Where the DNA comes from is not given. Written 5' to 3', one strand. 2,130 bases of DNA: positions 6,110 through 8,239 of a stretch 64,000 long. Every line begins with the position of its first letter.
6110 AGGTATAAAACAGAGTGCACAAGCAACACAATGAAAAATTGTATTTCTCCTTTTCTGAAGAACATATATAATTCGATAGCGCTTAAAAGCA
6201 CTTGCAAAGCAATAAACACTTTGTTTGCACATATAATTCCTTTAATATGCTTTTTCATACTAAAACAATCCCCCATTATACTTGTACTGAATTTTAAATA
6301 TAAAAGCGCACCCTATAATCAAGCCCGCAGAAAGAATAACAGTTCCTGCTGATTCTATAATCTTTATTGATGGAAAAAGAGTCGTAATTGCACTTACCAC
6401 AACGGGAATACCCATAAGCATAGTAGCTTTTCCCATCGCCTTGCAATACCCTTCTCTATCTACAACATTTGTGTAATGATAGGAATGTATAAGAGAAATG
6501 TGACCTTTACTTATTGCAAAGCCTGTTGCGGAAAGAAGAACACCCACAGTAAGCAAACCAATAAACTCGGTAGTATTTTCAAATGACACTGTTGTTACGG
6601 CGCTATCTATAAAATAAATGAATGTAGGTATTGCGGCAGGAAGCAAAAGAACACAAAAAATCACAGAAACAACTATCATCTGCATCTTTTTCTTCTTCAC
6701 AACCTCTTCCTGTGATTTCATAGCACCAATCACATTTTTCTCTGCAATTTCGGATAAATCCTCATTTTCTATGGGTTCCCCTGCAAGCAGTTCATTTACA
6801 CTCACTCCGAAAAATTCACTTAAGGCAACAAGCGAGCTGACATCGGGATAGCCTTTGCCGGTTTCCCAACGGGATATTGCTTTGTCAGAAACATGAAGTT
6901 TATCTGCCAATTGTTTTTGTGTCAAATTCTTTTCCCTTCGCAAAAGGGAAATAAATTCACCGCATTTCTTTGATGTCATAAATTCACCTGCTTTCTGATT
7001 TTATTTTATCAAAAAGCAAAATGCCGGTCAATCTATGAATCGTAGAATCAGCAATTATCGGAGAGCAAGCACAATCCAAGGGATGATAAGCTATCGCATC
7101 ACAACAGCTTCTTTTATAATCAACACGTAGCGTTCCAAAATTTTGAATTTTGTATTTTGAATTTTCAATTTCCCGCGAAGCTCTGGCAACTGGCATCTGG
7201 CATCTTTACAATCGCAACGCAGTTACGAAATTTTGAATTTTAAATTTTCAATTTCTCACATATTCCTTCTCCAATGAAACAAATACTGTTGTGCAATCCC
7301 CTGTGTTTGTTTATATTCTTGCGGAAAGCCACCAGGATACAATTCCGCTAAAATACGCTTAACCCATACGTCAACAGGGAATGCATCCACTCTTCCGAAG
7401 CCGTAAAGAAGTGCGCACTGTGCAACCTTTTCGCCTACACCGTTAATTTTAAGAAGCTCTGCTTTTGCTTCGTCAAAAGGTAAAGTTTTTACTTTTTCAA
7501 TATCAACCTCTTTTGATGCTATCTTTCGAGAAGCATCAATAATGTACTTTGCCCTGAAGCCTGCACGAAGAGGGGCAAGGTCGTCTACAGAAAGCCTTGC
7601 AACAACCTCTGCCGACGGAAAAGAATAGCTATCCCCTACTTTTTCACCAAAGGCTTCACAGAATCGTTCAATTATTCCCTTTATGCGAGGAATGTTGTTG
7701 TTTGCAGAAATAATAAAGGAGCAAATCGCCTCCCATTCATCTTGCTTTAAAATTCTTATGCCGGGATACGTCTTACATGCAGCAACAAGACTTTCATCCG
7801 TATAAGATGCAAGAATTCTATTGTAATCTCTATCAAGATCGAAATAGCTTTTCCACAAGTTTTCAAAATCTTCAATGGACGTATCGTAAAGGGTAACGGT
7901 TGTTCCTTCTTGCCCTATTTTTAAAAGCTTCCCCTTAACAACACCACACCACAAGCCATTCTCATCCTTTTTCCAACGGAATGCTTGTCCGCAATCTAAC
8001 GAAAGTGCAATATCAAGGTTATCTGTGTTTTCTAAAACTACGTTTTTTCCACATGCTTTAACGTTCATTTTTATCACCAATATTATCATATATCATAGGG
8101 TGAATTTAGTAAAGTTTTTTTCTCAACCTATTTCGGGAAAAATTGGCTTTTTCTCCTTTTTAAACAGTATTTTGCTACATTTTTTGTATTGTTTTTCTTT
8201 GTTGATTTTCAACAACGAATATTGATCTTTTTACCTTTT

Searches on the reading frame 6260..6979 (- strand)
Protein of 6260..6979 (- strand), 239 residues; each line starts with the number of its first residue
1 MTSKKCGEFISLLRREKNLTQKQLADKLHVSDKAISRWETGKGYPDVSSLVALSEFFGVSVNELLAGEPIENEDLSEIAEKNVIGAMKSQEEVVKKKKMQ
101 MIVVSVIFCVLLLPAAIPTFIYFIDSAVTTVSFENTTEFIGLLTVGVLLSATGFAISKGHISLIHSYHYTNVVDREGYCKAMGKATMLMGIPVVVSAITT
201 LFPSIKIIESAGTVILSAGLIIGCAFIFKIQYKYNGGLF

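Call 17: search_protein_families(library=pfam, proteins=[window:6260-6979:-])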
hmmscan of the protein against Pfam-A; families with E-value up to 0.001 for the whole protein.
window:6260-6979:- (239 aa): 6 families
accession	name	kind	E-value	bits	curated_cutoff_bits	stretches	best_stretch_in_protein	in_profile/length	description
PF01381.28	HTH_3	-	8.4e-16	58.2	23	1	12-64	3-55/55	Helix-turn-helix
PF12844.13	HTH_19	-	4e-13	49.5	30.2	1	7-68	1-62/64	Helix-turn-helix domain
PF13560.12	HTH_31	-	2.9e-09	37.5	27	1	7-64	3-61/64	Helix-turn-helix domain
PF12650.12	DUF3784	-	0.00011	22.8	28.1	1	145-223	3-86/94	Domain of unknown function (DUF3784)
PF13443.12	HTH_26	-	0.00019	22.1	22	1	13-66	5-59/63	Cro/C1-type HTH DNA-binding domain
PF08279.18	HTH_11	-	0.00037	20.8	25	0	10-37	6-34/55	HTH domain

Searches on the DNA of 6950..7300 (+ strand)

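Call 23: search_rna_families(source=window, start=6950, end=7300, threshold=evalue, max_evalue=10)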
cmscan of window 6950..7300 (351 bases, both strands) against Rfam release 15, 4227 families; matches with E-value up to 10: 11.
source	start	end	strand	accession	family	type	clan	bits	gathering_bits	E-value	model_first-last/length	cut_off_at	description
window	6953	7098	+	RF02774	KatA_thermometer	Cis-reg; thermoregulator;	-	21.4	111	0.25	1-154/154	no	KatA 5' UTR thermometer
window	7120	7263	-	RF01931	bxd_3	Gene; lncRNA;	-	19.6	70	3.1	1-137/137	no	Bithoraxoid conserved region 3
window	7101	7179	-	RF03100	RAGATH-27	Gene; sRNA;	-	17.2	76.1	6.8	1-86/86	no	RAGATH-27 RNA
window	6962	7050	-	RF04051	mir-8517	Gene; miRNA;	-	16.9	70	0.97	1-108/108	no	mir-8517 microRNA precursor family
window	7192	7266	-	RF01171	snoR4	Gene; snRNA; snoRNA; CD-box;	-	16.7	60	9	1-80/80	no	Small nucleolar RNA snoR4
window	6950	7068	-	RF02090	DAOA-AS1_1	Gene; lncRNA;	-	16.2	50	9.9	1-116/201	3'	DAOA antisense RNA 1 conserved region 1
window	6966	7047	-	RF00972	mir-651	Gene; miRNA;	-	15.9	106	2.4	1-86/86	no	mir-651 microRNA precursor family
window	6975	7039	-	RF04239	mir-4679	Gene; miRNA;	-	15.5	88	4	1-75/75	no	mir-4679 microRNA precursor family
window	7127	7190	+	RF00331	snoZ169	Gene; snRNA; snoRNA; CD-box;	-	15.5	55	7.1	1-69/69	no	Small nucleolar RNA Z169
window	6959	7005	+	RF00110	RybB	Gene; sRNA;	-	14.9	40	1.5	1-79/79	no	RybB RNA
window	6982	7029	+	RF02181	ST7-AS2_1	Gene; lncRNA;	-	11.2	80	8.5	36-72/72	no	ST7 antisense RNA 2 conserved region 1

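Call 60: search_dna_similar(query=window:7070-7260:+, collection=phages, mode=distant, max_rows=10)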
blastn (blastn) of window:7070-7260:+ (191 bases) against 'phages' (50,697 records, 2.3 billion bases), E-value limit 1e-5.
No match.

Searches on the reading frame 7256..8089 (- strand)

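Call 17: search_protein_families(library=pfam, proteins=[window:7256-8089:-])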
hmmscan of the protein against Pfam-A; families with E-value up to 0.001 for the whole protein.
window:7256-8089:- (277 aa): 2 families
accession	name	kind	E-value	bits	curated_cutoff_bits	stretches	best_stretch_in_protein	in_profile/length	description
PF07934.18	OGG_N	-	2.8e-23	82.7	23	1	19-122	3-115/115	8-oxoguanine DNA glycosylase, N-terminal domain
PF00730.31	HhH-GPD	-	2.1e-13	51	26.2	1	123-255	1-91/108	HhH-GPD superfamily base excision DNA repair protein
